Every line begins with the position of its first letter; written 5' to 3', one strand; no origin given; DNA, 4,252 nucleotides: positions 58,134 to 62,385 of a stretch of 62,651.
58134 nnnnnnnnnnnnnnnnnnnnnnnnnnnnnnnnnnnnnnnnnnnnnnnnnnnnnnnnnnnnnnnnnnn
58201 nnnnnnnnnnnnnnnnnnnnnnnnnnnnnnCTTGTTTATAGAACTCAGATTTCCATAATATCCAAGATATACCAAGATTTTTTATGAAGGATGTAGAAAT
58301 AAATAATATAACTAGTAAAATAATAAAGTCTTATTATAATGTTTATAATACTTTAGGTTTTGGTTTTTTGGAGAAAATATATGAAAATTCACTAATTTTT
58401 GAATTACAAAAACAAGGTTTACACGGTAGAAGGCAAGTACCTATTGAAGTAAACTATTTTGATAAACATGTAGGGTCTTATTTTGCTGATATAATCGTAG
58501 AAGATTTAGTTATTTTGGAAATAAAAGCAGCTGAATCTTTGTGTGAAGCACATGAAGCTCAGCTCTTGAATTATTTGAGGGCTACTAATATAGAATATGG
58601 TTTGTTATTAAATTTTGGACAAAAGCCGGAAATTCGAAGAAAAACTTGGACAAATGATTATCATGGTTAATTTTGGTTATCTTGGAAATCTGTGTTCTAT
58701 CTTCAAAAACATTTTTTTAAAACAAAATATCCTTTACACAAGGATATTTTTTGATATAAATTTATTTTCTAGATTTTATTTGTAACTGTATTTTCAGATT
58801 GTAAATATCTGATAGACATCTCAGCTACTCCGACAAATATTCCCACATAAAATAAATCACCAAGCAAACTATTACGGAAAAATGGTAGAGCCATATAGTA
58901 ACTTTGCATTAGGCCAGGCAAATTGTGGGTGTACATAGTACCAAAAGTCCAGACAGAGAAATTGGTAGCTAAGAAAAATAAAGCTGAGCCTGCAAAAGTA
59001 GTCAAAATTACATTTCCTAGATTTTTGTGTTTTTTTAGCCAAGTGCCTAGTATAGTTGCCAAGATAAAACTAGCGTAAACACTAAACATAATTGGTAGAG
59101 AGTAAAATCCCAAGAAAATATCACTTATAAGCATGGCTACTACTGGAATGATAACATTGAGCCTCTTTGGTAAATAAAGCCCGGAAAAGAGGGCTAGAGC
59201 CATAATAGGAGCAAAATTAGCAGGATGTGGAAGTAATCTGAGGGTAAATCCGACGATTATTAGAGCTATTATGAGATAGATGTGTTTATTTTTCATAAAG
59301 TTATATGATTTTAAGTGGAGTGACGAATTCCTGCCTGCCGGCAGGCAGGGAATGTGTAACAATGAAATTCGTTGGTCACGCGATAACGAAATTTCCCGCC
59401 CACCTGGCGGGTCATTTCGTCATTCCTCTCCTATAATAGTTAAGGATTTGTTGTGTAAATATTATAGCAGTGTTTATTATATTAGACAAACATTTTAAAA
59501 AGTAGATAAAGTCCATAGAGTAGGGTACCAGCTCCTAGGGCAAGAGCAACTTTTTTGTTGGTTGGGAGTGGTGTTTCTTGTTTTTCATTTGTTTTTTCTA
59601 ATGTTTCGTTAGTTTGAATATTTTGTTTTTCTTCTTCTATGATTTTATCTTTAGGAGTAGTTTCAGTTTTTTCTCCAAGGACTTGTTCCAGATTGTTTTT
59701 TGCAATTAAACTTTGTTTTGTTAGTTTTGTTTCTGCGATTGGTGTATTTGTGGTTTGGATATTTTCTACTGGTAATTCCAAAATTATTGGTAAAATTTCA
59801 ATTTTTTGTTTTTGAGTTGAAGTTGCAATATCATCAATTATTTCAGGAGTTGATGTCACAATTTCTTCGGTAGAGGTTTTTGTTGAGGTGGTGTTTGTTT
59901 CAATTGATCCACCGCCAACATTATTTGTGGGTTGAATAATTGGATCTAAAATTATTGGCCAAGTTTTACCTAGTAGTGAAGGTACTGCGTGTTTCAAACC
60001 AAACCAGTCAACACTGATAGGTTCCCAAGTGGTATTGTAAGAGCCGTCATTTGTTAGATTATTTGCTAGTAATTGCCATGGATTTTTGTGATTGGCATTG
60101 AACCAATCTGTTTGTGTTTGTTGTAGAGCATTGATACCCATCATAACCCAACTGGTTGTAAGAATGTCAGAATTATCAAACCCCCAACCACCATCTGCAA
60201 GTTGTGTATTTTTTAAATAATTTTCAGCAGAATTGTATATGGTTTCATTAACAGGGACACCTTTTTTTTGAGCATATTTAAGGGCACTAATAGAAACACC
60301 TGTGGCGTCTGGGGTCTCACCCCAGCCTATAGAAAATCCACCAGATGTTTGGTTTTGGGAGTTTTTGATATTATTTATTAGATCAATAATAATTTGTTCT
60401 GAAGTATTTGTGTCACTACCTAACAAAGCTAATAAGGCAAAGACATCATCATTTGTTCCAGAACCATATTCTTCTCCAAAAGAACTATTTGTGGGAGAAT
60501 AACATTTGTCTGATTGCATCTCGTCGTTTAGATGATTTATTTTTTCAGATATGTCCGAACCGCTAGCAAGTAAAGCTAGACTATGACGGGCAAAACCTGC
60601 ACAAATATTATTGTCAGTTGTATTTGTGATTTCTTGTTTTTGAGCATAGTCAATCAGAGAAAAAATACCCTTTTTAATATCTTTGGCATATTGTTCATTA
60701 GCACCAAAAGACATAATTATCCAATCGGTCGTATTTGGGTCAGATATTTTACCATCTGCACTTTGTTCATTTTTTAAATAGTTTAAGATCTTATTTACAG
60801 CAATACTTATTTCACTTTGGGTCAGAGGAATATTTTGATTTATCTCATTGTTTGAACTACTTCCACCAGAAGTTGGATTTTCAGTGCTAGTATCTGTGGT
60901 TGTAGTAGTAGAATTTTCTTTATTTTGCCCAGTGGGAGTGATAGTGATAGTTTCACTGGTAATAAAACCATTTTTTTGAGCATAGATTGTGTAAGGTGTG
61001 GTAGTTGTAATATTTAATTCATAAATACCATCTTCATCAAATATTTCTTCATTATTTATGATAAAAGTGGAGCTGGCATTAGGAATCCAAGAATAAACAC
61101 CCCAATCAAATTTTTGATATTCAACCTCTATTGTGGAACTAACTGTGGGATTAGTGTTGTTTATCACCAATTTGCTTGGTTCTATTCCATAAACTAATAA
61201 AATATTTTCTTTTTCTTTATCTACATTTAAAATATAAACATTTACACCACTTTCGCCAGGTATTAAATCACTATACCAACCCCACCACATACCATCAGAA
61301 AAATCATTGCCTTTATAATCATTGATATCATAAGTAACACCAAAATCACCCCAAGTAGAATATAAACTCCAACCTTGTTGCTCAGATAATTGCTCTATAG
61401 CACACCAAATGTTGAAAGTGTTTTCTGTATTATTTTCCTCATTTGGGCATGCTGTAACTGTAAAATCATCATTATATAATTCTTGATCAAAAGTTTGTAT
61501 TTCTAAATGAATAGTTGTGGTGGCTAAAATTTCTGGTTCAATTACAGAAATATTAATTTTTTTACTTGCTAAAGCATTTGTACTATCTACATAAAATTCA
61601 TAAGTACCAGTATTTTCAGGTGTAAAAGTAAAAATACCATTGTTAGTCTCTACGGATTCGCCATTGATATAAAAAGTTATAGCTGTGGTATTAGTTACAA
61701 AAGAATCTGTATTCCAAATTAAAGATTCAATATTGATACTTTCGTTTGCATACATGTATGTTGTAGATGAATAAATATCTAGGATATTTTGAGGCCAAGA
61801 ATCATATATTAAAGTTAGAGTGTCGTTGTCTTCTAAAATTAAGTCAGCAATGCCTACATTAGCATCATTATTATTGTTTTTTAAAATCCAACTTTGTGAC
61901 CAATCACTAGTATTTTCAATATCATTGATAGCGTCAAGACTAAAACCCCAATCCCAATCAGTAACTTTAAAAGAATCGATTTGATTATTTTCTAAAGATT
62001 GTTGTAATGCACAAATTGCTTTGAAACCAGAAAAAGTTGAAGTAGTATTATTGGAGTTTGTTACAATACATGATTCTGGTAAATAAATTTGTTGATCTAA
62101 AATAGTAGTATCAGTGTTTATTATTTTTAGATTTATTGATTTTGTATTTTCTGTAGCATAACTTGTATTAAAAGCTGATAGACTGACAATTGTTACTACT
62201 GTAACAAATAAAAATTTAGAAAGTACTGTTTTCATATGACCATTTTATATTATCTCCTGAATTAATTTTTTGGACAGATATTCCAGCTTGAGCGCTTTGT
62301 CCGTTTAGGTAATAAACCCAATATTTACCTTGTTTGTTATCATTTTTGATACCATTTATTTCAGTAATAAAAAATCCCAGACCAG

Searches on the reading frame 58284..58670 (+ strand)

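Call 91: search_protein_families(library=pfam, proteins=[window:58284-58670:+], max_evalue=0.001)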
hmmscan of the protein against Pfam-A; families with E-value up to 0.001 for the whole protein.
window:58284-58670:+ (128 aa): 1 family
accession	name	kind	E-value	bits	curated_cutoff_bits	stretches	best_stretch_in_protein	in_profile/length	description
PF13366.12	PDDEXK_3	-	3.5e-40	137.5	22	1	8-119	2-116/117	PD-(D/E)XK nuclease superfamily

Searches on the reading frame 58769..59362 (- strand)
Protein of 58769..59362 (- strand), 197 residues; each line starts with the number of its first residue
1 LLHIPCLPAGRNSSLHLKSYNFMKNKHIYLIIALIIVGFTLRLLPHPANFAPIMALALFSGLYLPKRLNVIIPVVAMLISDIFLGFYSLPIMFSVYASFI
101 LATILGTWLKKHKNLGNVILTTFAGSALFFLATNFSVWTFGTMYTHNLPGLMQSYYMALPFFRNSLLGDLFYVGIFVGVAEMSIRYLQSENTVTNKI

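Call 91: search_protein_families(library=pfam, proteins=[window:58769-59362:-], max_evalue=0.001)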
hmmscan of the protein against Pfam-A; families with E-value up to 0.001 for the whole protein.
window:58769-59362:- (197 aa): 1 family
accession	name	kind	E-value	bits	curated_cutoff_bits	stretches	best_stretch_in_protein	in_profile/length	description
PF20221.3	DUF6580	-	7.7e-48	163.2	27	1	25-183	4-155/162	Family of unknown function (DUF6580)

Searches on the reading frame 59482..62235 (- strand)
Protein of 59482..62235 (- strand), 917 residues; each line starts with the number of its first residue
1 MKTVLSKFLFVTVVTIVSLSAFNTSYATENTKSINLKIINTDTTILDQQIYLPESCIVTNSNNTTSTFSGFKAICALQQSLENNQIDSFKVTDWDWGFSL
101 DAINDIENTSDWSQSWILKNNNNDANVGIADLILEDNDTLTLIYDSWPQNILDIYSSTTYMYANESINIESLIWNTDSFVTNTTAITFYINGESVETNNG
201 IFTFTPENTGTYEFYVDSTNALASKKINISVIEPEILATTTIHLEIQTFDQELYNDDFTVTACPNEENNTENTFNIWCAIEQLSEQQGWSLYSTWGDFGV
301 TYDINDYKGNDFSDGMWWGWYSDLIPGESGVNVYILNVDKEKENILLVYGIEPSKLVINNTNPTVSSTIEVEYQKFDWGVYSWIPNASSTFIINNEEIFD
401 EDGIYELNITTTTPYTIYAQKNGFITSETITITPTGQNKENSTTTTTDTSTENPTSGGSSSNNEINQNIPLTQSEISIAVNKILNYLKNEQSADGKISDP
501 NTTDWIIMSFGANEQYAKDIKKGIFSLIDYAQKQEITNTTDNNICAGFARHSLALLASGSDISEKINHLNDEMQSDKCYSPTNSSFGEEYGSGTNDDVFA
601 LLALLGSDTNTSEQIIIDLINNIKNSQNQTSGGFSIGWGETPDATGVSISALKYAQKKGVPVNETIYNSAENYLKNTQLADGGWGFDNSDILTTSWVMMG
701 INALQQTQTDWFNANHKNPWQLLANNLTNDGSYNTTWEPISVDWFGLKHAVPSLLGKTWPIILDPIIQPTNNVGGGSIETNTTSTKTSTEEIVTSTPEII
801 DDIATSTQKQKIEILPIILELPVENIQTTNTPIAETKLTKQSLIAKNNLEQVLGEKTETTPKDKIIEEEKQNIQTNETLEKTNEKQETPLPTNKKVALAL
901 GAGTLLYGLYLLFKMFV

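Call 91: search_protein_families(library=pfam, proteins=[window:59482-62235:-], max_evalue=0.001)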
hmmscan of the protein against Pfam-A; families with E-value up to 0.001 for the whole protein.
window:59482-62235:- (917 aa): 2 families
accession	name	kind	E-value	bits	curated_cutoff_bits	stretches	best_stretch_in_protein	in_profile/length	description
PF13243.12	SQHop_cyclase_C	-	4.2e-05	23.2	26.1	0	599-711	146-251/319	Squalene-hopene cyclase C-terminal domain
PF14478.12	DUF4430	-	0.00099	20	23.8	1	93-145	24-71/72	Domain of unknown function (DUF4430)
